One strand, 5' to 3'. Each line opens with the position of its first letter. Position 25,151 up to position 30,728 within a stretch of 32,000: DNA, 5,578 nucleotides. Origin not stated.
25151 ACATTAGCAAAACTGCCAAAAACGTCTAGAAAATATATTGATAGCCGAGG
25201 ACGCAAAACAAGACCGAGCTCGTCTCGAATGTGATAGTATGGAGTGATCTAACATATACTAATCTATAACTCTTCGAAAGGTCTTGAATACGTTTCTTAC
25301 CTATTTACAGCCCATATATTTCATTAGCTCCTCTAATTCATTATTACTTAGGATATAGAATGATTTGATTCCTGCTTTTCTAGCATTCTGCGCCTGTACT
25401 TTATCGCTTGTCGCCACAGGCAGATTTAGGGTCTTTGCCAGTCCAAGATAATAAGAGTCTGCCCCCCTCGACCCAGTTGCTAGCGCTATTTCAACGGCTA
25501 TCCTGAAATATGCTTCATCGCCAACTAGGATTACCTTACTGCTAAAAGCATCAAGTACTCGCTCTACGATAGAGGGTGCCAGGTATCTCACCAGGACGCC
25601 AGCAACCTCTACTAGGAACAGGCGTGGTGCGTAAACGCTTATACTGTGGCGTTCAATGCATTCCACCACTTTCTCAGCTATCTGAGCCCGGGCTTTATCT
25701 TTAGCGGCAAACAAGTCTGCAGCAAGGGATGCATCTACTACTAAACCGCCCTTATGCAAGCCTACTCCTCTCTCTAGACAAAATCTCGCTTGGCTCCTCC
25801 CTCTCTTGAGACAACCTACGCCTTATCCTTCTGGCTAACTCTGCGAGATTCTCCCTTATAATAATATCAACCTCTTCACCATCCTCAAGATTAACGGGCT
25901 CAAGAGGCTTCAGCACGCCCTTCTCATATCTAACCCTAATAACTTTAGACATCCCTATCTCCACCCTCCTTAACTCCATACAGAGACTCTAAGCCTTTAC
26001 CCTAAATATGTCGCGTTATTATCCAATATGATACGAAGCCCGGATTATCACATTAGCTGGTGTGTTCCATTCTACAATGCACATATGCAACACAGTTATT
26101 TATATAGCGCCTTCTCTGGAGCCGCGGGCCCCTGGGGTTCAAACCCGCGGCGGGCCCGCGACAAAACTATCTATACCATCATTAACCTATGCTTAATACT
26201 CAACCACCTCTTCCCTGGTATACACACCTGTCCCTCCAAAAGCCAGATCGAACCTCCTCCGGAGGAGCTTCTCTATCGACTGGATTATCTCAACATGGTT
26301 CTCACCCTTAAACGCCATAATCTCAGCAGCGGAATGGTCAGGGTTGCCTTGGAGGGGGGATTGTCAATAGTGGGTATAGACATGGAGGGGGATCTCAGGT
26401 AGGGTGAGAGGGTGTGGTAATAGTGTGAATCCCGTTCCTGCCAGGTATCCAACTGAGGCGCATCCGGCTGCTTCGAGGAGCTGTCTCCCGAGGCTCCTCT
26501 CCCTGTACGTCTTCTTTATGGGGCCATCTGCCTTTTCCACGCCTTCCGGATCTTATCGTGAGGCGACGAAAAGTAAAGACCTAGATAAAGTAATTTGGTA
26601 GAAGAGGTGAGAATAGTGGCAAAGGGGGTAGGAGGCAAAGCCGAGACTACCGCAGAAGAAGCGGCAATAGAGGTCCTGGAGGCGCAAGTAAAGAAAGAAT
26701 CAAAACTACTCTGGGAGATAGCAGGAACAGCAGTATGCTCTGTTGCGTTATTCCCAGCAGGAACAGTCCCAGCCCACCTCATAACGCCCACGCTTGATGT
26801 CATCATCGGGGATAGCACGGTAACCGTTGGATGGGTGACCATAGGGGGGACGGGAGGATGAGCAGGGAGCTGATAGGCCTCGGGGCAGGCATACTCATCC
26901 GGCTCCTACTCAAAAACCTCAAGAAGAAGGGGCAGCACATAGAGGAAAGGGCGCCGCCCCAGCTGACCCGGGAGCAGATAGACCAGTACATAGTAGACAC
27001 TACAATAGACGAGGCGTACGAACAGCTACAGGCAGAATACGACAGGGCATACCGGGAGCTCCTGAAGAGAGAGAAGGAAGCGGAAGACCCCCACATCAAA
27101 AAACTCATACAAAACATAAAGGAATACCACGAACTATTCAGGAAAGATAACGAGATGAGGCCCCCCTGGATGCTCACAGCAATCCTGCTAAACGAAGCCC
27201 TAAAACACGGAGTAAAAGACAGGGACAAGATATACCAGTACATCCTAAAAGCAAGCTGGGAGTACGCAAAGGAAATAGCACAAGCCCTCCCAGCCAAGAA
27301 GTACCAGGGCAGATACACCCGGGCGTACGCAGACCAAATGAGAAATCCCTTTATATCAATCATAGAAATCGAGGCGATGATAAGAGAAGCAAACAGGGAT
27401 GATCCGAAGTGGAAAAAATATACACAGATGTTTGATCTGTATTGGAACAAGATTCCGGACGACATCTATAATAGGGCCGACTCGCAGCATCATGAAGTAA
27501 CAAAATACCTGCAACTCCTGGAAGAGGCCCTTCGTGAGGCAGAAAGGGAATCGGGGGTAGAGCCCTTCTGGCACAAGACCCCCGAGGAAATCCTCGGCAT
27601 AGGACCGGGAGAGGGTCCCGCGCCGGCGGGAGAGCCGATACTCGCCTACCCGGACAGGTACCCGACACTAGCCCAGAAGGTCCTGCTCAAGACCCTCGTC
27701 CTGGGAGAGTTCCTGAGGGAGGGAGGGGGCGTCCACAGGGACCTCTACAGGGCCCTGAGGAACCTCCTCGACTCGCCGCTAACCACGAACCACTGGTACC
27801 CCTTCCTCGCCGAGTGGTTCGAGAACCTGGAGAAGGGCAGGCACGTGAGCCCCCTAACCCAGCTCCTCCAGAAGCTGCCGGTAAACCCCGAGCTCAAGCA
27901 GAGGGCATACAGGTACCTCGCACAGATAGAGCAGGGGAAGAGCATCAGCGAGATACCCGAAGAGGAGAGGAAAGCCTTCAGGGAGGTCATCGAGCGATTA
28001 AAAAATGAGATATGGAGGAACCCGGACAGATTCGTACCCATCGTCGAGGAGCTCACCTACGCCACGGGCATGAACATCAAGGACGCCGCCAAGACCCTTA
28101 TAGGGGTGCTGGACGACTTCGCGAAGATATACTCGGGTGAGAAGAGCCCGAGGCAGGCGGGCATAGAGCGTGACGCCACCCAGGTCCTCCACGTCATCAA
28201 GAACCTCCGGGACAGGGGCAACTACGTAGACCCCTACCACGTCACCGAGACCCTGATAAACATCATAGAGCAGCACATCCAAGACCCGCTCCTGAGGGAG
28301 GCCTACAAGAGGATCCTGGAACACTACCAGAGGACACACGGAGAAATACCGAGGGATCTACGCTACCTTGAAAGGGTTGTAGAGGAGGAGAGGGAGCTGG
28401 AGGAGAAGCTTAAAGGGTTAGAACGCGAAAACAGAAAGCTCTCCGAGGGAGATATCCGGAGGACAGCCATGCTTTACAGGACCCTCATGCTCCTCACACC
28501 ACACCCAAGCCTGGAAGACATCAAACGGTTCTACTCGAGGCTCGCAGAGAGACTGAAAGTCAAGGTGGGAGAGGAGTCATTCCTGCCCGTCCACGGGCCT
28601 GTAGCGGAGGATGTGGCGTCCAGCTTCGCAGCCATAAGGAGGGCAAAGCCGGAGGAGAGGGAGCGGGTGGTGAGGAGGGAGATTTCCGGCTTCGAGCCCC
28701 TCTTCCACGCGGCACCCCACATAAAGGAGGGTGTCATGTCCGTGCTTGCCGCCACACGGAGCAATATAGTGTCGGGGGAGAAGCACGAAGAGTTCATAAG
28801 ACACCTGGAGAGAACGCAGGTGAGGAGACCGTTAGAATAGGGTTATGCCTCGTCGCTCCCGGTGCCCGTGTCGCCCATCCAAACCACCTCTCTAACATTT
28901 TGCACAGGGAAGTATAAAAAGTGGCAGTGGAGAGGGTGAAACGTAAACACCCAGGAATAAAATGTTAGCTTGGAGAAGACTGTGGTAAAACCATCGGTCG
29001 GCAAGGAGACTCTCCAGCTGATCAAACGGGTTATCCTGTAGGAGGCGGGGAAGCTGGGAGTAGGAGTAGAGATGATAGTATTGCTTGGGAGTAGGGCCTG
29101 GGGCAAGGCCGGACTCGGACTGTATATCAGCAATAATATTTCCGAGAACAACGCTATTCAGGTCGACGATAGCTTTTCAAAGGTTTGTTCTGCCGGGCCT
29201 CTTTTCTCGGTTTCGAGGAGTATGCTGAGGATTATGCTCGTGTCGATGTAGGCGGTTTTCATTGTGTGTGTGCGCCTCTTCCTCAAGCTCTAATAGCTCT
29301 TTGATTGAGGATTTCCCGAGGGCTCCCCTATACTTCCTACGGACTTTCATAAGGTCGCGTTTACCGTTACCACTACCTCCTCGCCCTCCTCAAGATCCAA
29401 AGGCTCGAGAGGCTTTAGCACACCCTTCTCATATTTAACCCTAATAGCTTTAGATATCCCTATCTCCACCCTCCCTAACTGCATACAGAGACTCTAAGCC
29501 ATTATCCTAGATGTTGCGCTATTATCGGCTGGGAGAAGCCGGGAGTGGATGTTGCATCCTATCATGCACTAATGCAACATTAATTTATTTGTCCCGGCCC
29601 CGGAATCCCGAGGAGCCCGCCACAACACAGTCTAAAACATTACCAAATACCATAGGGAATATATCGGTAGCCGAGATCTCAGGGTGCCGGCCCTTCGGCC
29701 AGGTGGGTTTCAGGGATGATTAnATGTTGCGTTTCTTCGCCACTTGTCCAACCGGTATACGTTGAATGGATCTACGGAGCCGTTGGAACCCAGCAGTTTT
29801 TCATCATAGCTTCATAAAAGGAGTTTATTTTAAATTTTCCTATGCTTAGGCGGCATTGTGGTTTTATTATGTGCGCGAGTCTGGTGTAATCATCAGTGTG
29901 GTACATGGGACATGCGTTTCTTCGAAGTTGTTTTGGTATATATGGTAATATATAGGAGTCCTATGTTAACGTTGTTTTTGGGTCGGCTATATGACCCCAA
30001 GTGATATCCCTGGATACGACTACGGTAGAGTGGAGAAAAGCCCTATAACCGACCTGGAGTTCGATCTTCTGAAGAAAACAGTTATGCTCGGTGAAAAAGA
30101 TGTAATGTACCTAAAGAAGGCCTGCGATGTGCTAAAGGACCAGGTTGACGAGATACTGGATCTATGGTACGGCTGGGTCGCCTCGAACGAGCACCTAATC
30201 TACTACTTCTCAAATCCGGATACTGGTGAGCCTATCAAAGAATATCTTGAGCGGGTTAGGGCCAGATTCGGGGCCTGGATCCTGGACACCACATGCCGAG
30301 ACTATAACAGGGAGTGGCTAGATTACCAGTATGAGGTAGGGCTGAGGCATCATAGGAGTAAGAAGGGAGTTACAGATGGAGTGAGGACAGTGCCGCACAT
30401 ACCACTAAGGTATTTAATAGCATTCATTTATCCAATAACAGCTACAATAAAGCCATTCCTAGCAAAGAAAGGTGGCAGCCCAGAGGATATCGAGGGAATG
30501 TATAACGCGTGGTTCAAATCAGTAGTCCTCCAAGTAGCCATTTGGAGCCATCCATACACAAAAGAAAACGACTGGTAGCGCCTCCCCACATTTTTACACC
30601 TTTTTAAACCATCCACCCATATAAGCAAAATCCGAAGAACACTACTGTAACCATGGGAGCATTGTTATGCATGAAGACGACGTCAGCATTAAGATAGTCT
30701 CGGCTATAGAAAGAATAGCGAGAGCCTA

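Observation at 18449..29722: Seven-fold tandem array of tRNA-Arg(CCG) 3'-half att-like sites dividing about 11 kb into integrase-less cassettes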

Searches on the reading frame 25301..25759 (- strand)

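Call 8: search_protein_families(library=pfam, max_evalue=0.01, proteins=[window:25301-25759:-])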
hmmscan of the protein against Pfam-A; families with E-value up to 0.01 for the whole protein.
window:25301-25759:- (152 aa): 1 family
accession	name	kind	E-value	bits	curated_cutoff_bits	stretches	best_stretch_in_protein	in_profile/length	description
PF01850.27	PIN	-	1.4e-08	35.8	23.6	1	7-127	2-119/120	PIN domain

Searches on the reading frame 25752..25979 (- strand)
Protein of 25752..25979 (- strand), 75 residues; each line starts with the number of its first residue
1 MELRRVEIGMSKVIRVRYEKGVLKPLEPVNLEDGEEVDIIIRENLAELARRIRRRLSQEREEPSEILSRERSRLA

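Call 8: search_protein_families(library=pfam, max_evalue=0.01, proteins=[window:25752-25979:-])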
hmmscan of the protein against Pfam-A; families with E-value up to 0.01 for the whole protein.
window:25752-25979:- (75 aa): 1 family
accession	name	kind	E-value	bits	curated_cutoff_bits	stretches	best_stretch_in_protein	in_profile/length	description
PF01954.22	AF2212-like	-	8.7e-20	71.4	21.6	1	10-67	1-58/59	AF2212-like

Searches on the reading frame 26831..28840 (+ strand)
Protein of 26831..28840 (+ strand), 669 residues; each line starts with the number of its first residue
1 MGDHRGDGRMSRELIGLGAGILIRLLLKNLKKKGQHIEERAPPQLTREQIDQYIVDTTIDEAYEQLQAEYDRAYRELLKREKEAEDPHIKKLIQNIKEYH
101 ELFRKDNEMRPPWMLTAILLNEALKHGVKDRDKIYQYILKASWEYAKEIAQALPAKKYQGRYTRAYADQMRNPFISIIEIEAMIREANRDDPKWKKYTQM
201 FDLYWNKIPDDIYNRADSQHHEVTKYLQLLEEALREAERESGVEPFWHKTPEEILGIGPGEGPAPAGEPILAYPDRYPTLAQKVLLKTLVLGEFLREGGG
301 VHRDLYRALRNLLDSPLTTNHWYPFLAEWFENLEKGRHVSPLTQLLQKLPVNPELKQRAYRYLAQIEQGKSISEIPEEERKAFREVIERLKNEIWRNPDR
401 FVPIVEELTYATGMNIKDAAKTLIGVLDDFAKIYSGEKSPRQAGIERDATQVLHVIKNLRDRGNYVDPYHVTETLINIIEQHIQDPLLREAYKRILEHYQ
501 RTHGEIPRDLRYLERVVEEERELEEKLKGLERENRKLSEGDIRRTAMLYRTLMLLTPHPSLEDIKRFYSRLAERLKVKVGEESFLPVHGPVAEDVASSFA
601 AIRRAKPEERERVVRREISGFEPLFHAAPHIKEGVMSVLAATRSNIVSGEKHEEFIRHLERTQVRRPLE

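Call 8: search_protein_families(library=pfam, max_evalue=0.01, proteins=[window:26831-28840:+])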
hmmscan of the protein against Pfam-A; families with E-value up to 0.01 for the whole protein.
window:26831-28840:+ (669 aa): 0 families

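Call 68: search_dna_similar(query=window:26831-28840:+, collection=phages, mode=protein, max_evalue=0.001)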
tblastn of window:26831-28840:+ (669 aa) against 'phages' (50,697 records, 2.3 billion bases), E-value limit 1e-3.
No match.

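Call 69: search_dna_similar(query=window:26831-28840:+, collection=plasmids, mode=protein, max_evalue=0.001)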
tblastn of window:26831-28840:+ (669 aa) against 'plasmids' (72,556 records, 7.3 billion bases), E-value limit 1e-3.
No match.

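Call 100: search_protein_families(library=phrogs, max_evalue=0.001, proteins=[window:26831-28840:+])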
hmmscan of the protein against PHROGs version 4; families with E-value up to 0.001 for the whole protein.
window:26831-28840:+ (669 aa): 0 families

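Call 101: search_protein_families(library=ncbifam, max_evalue=0.001, proteins=[window:26831-28840:+])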
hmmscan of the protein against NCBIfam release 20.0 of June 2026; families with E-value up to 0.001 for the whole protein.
window:26831-28840:+ (669 aa): 1 family
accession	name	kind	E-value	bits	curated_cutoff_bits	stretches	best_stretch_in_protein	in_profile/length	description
NF004724.0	PRK06069.1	subfamily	0.00059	18.1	826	1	45-152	405-515/577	succinate dehydrogenase/fumarate reductase flavoprotein subunit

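Call 102: search_solved_structures(query=window:26831-28840:+, max_evalue=1)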
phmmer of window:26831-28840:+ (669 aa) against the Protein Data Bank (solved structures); distinct sequences matched with E-value up to 1: 5.
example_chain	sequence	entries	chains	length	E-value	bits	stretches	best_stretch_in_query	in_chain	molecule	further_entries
4v7h_AO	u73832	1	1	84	0.094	14.6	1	503-562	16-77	40S ribosomal protein S13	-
7suk_NF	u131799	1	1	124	0.23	13.3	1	503-562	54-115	40S ribosomal protein S13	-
7pzy_O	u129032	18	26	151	0.27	13.1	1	503-562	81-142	Ribosomal 40S subunit protein S13 | 40S ribosomal protein S13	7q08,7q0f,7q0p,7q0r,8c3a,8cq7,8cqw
4u3m_C3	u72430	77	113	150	0.37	12.6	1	503-562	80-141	40S ribosomal protein S13 | US15 | Small ribosomal subunit protein uS15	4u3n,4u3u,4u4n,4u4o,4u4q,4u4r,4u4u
3j6x_13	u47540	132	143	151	0.37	12.6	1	503-562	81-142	40S ribosomal protein S13 | 40S ribosomal protein rpS13 (S15p) | uS15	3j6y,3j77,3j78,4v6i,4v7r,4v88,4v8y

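Call 112: search_protein_representatives(protein=window:26831-28840:+)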
Query: 669 residues. Proteins with E-value up to 0.001 (for the whole library): 31; up to 1e-10: 29; up to 1e-30: 16. The best 31 are listed.
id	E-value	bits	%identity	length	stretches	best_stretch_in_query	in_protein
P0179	0.0e+00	1477.4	100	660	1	10-669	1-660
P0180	9.9e-187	639.0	66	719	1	249-669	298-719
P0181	2.1e-158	545.4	48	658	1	56-669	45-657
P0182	9.8e-156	536.6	46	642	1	23-666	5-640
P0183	5.6e-139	481.3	52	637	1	266-669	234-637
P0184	1.9e-101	357.3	67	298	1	11-257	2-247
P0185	6.2e-80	286.2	35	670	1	61-667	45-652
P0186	3.6e-72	260.5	33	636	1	21-665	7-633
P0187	2.7e-68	247.7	44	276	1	388-661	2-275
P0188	2.9e-60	221.2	61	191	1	456-632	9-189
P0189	7.0e-57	210.0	44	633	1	13-260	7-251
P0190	5.8e-54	200.4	74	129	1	10-134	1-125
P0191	4.4e-50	187.5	41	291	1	397-667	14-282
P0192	8.7e-38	146.9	44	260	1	267-446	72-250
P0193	8.4e-36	140.4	42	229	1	445-667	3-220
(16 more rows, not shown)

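Call 121: predict_structure(alignment_id=A2)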
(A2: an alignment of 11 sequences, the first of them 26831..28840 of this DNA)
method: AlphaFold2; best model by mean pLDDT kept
length: 669 residues; sequences in the alignment: 11
mean_pLDDT: 84.5   pTM: 0.60
mean pLDDT of the five models: 84.5, 83.7, 83.2, 83.0, 82.0
residues with pLDDT >= 90: 330; 70-90: 264; 50-70: 30; < 50: 45
segments of 3 or more residues with pLDDT < 50: 1-22, 258-275, 666-669
pLDDT, mean of each block of 10 residues (from residue 1): 32 33 55 60 72 82 85 90 87 92 82 92 87 91 87 82 68 90 87 83 89 84 87 90 84 66 35 56 93 92 95 91 94 91 95 94 93 94 96 93 91 86 97 95 96 95 90 88 82 94 91 96 93 80 87 95 95 93 93 93 89 86 83 92 88 91 53
secondary structure, 60 per line:
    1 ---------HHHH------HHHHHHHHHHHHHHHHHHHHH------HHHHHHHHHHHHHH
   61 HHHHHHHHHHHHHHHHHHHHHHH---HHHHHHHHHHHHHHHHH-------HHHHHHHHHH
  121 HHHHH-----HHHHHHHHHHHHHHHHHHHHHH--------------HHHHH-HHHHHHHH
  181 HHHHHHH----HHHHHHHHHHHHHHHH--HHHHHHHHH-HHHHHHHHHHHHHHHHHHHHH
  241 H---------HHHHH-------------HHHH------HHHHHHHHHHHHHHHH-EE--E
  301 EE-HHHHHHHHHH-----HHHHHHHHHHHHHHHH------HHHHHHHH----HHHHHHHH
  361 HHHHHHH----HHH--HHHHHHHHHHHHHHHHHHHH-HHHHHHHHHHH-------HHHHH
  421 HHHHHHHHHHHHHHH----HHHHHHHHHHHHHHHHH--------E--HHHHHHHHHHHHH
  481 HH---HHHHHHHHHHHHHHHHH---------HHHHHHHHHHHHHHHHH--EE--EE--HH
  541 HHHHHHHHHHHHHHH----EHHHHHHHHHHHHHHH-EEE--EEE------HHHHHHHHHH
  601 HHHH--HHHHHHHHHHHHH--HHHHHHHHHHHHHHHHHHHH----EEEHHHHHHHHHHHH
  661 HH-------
elements in order: H10-13 H20-40 H47-83 H87-103 H111-125 H131-152 H167-171 H173-187 H192-207 H210-218 H220-241 H251-255 H269-272 H279-294 E300-302 H304-313 H319-334 H341-348 H353-367 H377-396 H398-408 H416-435 H440-456 H468-482 H486-502 H512-528 H539-555 H561-575 E577-579 E582-584 H591-604 H607-619 H622-641 E646-648 H649-662

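Call 123: fold_search(model_id=the predicted structure, library=pdb)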
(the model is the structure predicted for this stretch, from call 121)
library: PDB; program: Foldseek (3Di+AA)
matches with E <= 10: 242; with E <= 0.001: 0
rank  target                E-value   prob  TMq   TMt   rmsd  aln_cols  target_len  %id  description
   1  5nv9                  9.3e-02  0.21  0.11  0.14  27.4       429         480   10  Substrate-bound outward-open state of a Na+-coupled sialic acid symporter reveals a novel Na+-site (released 2018-04-04)
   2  7z8i_f                3.8e-01  0.07  0.10  0.10  35.9       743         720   11  The barbed end complex of dynactin bound to BICDR1 and the cytoplasmic dynein tails (A2, B1, B2) (released 2022-08-17)
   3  7tw0_A                3.9e-01  0.04  0.08  0.06  30.5       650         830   10  Cryo-EM structure of human band 3-protein 4.2 complex in vertical conformation (released 2022-06-08)
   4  9ync_A                4.1e-01  0.06  0.09  0.03  36.0       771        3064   12  Motor domains of phi-like human dynein-1 bound to dynactin-p150glued and LIS1 (released 2026-01-28)
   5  7ty6_A                4.4e-01  0.06  0.10  0.11  22.2       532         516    9  Cryo-EM structure of human Anion Exchanger 1 bound to 4,4'-Diisothiocyanatodihydrostilbene-2,2'-Disulfonic Acid (H2DID (released 2023-08-16)
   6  6bfi_A                4.8e-01  0.08  0.12  0.10  32.6       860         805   10  Vinculin homolog in a sponge (phylum Porifera) reveals vertebrate-like cell adhesions involved in early multicellular  (released 2018-06-13)
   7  7z8k_e                7.6e-01  0.04  0.09  0.08  36.8       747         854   12  Cytoplasmic dynein (A1) bound to BICDR1 (released 2022-07-27)
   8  9nkg_U                7.9e-01  0.06  0.12  0.10  27.7       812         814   10  Structure of substrate engaged MIDN-bound human 26S proteasome, EB-MIDN (Composite map) (released 2025-05-07)
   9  9yng_m                8.6e-01  0.04  0.09  0.08  38.7       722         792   12  Dynactin and dynein-1 tail region of dynein-dynactin complex on microtubule in the presence of LIS1 (released 2026-01-28)
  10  8ga7                  8.9e-01  0.04  0.08  0.10  29.8       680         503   15  Geometrically programmable nanomaterial construction using regularized protein building blocks (released 2024-03-13)
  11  5xkm_E                1.1e+00  0.08  0.10  0.16  22.7       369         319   12  Crystal structure of human phosphodiesterase 2A in complex with 6-methyl-N-(1-(4-(trifluoromethoxy)phenyl)propyl)pyraz (released 2017-08-16)
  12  9ew5_D                1.3e+00  0.16  0.12  0.23  18.9       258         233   11  Ternary structure of 14-3-3s, C-RAF phosphopeptide (pS259) 12mer and compound 23 (1083848) (released 2025-04-16)
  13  7tya_A                1.3e+00  0.05  0.11  0.12  21.8       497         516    9  Cryo-EM structure of human Anion Exchanger 1 modified with Diethyl Pyrocarbonate (DEPC) (released 2023-08-16)
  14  9g8j_B                1.3e+00  0.03  0.10  0.09  32.9       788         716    9  Structure of K+-dependent Na+-PPase from Thermotoga maritima in complex with zoledronate (released 2025-06-04)
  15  7dla                  1.4e+00  0.06  0.12  0.16  20.2       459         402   10  Crystal structure of nucleoside transporter NupG (D323A mutant) (released 2021-04-07)
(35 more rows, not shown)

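Call 125: fold_search(model_id=the predicted structure, library=viral)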
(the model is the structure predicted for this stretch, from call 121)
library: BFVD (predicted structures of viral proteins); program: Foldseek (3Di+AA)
matches with E <= 10: 212; with E <= 0.001: 0
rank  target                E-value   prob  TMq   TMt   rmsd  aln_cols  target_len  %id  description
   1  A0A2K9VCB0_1          2.2e-02  0.18  0.10  0.08  29.8       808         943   10  Tail length tape-measure protein [Lactobacillus phage Nyseid]
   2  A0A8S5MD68            2.7e-02  0.30  0.13  0.08  32.3       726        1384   10  Minor tail protein [Siphoviridae sp. cti6f5]
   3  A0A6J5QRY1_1          8.2e-02  0.10  0.09  0.07  24.5       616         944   10  Phage tail tape measure protein [uncultured Caudovirales phage]
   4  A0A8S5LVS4            1.3e-01  0.13  0.09  0.12  25.1       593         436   12  Minor tail protein [Siphoviridae sp. ctkzC12]
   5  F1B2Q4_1              1.5e-01  0.10  0.10  0.07  29.9       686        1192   10  (no name in the UniProt tables at hand)
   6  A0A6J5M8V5            1.6e-01  0.09  0.11  0.08  37.2       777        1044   10  Uncharacterized protein [uncultured Caudovirales phage]
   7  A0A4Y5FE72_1          1.9e-01  0.09  0.09  0.08  27.9       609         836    9  (no name in the UniProt tables at hand)
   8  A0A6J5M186            2.0e-01  0.11  0.09  0.07  26.1       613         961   13  Uncharacterized protein [uncultured Caudovirales phage]
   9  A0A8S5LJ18            2.3e-01  0.08  0.10  0.07  28.2       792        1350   10  Minor tail protein [Siphoviridae sp. ct3o911]
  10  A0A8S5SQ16            2.6e-01  0.08  0.09  0.05  43.1       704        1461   12  Uncharacterized protein [Siphoviridae sp. ctqSm5]
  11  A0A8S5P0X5            2.7e-01  0.06  0.07  0.08  40.5       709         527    9  Uncharacterized protein [Myoviridae sp. ctLnO19]
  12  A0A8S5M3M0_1          2.8e-01  0.05  0.09  0.08  31.9       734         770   10  Minor tail protein [Siphoviridae sp. ctz7e2]
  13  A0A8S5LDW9            3.0e-01  0.08  0.12  0.09  28.1       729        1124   12  Uncharacterized protein (Fragment) [Myoviridae sp. ctB7y8]
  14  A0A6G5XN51            3.0e-01  0.07  0.09  0.06  34.8       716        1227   11  (no name in the UniProt tables at hand)
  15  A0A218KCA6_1          3.9e-01  0.06  0.09  0.06  41.0       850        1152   10  Putative tail tape measure protein [Bacillus phage PBC2]
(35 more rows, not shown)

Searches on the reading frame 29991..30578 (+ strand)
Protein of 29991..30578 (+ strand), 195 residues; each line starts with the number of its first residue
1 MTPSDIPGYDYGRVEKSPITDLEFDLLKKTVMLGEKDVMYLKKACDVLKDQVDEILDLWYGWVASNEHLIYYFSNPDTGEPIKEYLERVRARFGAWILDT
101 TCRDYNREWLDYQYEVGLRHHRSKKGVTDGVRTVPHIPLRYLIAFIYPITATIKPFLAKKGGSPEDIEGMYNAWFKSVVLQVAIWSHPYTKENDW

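Call 8: search_protein_families(library=pfam, max_evalue=0.01, proteins=[window:29991-30578:+])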
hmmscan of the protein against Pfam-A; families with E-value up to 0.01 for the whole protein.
window:29991-30578:+ (195 aa): 1 family
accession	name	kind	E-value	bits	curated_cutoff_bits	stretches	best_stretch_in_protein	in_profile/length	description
PF11563.14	Protoglobin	-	2.2e-36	125.7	25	1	22-194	3-157/158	Protoglobin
